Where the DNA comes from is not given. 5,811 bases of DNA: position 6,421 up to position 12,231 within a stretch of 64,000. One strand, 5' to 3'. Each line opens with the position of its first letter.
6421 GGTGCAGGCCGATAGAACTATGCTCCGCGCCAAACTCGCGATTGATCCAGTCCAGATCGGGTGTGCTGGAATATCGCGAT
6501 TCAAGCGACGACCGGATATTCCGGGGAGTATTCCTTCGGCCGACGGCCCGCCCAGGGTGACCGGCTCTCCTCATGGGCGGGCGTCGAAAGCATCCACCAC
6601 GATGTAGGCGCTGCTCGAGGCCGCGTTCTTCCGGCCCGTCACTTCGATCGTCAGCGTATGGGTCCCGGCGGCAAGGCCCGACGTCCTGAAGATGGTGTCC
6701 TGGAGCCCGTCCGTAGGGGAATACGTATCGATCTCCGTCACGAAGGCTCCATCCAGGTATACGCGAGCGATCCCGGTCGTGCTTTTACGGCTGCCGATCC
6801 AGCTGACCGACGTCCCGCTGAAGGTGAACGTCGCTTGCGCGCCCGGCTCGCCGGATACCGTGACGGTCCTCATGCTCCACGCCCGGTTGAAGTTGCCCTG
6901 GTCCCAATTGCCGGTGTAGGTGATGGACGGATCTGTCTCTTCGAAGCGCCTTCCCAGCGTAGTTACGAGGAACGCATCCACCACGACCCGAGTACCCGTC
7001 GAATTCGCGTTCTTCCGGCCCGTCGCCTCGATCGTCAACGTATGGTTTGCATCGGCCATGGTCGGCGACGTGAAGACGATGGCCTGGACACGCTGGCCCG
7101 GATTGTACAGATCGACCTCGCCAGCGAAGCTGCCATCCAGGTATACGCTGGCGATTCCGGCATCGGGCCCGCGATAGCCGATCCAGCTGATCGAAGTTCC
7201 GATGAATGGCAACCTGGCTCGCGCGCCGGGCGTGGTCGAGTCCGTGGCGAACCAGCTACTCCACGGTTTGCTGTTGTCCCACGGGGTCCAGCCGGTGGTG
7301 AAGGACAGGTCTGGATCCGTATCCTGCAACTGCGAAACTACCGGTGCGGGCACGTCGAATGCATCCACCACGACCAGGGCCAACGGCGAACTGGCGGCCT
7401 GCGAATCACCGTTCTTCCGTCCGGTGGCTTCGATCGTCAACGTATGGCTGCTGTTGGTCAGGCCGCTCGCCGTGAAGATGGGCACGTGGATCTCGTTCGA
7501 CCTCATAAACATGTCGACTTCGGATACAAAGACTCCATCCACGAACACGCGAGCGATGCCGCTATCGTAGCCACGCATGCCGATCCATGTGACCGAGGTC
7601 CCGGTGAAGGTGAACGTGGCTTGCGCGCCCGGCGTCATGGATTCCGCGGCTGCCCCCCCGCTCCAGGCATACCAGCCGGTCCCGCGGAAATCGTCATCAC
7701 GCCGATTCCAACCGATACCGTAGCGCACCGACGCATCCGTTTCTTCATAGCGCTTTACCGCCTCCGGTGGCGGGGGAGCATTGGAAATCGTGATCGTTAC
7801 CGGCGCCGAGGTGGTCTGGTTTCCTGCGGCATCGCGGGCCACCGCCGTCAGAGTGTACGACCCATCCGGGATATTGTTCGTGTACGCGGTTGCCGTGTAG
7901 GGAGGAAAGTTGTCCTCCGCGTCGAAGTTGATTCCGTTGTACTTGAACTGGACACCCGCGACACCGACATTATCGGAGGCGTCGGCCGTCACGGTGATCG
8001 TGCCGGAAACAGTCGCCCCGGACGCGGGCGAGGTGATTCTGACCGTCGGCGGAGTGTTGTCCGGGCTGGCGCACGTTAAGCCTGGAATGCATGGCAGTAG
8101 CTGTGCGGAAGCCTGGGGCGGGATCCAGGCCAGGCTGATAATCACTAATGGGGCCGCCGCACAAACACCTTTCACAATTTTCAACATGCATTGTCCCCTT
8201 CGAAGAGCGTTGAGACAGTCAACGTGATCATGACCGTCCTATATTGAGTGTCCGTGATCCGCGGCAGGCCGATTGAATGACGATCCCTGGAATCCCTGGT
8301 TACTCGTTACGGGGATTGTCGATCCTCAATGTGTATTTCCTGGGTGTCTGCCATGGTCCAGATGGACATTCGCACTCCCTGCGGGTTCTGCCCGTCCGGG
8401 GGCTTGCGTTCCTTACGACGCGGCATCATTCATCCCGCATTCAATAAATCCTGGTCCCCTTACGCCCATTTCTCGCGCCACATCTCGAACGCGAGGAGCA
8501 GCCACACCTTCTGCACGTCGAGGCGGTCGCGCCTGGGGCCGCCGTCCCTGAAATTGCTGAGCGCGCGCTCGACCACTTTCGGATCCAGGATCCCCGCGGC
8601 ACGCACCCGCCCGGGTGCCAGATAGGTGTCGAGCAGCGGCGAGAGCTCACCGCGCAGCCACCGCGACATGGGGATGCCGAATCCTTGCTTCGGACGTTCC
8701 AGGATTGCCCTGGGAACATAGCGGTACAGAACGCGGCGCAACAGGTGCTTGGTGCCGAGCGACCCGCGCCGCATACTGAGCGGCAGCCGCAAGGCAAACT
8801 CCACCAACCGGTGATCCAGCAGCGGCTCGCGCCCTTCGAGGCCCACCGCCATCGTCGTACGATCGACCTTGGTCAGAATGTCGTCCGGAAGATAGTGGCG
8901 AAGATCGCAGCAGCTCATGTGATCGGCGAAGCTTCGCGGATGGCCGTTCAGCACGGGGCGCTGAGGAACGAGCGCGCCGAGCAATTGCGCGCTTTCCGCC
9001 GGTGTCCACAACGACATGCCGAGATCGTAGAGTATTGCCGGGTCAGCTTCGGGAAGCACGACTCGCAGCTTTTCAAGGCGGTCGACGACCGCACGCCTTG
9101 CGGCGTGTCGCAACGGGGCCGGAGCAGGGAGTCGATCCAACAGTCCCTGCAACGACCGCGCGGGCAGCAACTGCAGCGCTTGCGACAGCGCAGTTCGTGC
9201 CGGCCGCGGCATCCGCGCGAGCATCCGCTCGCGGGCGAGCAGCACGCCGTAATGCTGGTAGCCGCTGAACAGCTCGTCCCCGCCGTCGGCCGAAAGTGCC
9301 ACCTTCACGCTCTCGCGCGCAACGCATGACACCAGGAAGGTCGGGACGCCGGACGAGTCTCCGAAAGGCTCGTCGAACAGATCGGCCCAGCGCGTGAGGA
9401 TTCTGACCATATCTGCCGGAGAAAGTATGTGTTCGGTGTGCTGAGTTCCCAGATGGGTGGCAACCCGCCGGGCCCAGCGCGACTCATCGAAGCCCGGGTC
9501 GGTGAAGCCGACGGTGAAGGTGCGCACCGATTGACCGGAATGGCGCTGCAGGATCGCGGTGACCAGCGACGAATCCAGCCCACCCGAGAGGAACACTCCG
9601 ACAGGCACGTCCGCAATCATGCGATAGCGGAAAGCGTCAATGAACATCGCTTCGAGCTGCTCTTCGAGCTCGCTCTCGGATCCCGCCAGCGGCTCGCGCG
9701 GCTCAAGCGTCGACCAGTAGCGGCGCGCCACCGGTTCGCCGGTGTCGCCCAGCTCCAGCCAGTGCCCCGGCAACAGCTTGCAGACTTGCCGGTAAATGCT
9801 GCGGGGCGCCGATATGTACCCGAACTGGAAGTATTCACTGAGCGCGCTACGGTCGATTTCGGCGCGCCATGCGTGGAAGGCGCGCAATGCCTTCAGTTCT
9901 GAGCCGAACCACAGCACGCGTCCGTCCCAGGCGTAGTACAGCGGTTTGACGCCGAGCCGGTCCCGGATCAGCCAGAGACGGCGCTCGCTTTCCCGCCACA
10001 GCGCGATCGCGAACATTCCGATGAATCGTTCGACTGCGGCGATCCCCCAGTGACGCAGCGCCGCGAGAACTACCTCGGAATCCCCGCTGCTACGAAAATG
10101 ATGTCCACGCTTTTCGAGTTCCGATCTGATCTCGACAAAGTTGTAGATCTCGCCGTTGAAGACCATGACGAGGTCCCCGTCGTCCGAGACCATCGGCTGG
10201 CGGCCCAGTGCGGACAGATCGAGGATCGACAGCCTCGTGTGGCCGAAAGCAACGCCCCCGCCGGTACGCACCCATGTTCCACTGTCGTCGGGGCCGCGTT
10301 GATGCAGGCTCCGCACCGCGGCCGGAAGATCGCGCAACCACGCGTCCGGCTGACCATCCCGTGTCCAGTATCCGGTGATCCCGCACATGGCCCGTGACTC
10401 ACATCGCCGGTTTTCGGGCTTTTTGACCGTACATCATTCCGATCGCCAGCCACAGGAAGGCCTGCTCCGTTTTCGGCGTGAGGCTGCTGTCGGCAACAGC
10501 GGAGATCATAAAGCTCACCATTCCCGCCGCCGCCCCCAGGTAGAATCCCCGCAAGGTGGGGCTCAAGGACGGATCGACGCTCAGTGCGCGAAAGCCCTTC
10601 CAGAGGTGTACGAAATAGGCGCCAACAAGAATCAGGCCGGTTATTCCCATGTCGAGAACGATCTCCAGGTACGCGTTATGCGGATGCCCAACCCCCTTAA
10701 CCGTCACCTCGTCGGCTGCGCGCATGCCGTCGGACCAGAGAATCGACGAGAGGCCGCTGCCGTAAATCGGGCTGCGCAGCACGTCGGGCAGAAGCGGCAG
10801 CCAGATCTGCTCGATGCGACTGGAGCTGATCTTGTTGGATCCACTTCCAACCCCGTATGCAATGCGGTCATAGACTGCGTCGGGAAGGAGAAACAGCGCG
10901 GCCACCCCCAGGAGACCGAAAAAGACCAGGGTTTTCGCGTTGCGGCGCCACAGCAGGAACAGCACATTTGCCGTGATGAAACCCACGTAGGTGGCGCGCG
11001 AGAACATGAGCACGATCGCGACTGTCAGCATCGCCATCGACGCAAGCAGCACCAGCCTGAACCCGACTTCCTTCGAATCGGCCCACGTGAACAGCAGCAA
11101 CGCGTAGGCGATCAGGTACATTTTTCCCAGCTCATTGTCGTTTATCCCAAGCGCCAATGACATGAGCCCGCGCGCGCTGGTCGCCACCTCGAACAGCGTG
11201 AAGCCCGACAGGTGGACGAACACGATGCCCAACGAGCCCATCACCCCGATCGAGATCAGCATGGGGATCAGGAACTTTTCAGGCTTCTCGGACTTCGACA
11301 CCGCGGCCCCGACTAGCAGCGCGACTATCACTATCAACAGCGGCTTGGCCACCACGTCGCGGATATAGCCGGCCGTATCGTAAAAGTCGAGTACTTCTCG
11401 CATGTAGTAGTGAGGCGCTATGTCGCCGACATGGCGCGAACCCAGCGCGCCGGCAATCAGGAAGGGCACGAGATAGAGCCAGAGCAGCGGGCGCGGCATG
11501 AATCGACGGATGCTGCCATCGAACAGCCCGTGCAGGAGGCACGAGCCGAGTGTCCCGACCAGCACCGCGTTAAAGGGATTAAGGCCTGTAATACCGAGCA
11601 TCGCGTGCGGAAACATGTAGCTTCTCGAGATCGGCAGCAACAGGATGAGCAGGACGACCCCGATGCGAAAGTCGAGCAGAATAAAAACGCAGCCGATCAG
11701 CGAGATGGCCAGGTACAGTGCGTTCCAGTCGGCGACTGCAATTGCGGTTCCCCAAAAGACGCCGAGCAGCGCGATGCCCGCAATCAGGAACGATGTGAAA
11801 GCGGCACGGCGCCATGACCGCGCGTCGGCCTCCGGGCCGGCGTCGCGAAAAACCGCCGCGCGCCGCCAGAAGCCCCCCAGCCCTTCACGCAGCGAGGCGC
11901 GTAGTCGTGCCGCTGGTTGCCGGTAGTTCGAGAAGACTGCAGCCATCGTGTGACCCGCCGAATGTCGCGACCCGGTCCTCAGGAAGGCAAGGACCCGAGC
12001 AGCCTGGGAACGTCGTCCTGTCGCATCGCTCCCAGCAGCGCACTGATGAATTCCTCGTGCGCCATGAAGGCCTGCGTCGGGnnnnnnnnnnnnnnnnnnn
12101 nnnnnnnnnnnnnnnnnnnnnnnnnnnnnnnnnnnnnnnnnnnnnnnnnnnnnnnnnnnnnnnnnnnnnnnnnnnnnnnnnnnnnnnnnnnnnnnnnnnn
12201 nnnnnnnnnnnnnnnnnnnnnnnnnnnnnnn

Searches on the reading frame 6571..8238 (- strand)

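Call 29: search_protein_families(library=pfam, proteins=[window:6571-8238:-], max_evalue=0.00001)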
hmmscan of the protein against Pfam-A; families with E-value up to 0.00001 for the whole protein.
window:6571-8238:- (555 aa): 3 families
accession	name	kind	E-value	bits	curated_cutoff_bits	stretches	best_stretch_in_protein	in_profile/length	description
PF17957.7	Big_7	-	8.7e-17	62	24.1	1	64-132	1-70/70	Bacterial Ig domain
PF17996.7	CE2_N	-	4.5e-12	46.4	27.9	0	462-532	15-81/108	Carbohydrate esterase 2 N-terminal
PF19077.6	Big_13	-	6.1e-07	30.3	27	1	80-151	30-100/102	Bacterial Ig-like domain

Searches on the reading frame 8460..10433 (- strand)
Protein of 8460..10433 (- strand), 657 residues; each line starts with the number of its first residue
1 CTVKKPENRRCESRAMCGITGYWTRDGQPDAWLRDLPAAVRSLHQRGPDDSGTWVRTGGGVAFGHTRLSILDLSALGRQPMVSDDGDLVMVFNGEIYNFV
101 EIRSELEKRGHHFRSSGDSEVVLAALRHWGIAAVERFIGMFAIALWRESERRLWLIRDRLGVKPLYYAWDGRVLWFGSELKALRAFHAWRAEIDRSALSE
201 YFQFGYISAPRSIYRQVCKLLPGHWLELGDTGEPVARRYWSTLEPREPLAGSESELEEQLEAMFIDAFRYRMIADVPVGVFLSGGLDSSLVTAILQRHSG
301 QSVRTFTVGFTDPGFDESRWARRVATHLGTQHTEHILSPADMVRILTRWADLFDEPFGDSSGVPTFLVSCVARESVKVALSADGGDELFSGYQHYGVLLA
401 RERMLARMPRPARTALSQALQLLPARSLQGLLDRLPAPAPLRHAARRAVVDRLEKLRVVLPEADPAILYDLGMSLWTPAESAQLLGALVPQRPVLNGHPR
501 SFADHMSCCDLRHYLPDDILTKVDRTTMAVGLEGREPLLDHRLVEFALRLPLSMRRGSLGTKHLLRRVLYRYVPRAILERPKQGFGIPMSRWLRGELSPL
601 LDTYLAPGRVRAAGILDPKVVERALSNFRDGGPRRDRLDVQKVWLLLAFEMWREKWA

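Call 29: search_protein_families(library=pfam, proteins=[window:8460-10433:-], max_evalue=0.00001)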
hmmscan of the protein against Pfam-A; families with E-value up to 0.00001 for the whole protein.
window:8460-10433:- (657 aa): 3 families
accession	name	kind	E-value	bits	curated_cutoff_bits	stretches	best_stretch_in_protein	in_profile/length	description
PF00733.27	Asn_synthase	-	8.3e-100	335.3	21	1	260-653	2-353/354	Asparagine synthase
PF13537.11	GATase_7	-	1.6e-45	154.5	25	1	65-184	1-122/123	Glutamine amidotransferase domain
PF13522.11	GATase_6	-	3.3e-44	150.5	27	1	48-179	1-130/130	Glutamine amidotransferase domain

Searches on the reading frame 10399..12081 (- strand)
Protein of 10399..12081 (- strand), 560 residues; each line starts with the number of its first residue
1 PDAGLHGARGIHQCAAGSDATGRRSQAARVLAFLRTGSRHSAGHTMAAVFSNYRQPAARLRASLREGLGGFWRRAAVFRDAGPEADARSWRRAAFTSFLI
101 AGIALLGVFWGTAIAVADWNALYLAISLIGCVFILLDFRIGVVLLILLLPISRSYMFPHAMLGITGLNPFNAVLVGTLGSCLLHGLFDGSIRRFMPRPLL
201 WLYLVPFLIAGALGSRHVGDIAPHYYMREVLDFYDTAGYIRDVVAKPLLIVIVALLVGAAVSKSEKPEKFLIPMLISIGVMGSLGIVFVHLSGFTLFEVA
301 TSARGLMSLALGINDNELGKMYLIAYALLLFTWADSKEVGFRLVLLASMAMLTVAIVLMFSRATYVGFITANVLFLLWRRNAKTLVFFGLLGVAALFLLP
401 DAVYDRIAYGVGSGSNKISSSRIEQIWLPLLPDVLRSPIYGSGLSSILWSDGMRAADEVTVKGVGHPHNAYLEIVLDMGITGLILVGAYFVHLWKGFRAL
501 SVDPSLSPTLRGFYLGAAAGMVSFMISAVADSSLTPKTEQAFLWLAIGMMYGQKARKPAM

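Call 29: search_protein_families(library=pfam, proteins=[window:10399-12081:-], max_evalue=0.00001)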
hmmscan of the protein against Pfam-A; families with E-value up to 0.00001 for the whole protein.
window:10399-12081:- (560 aa): 1 family
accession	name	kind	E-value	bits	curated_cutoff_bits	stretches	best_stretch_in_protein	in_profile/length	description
PF04932.20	Wzy_C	-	2.8e-15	56.8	31.7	1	348-486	2-148/149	O-Antigen ligase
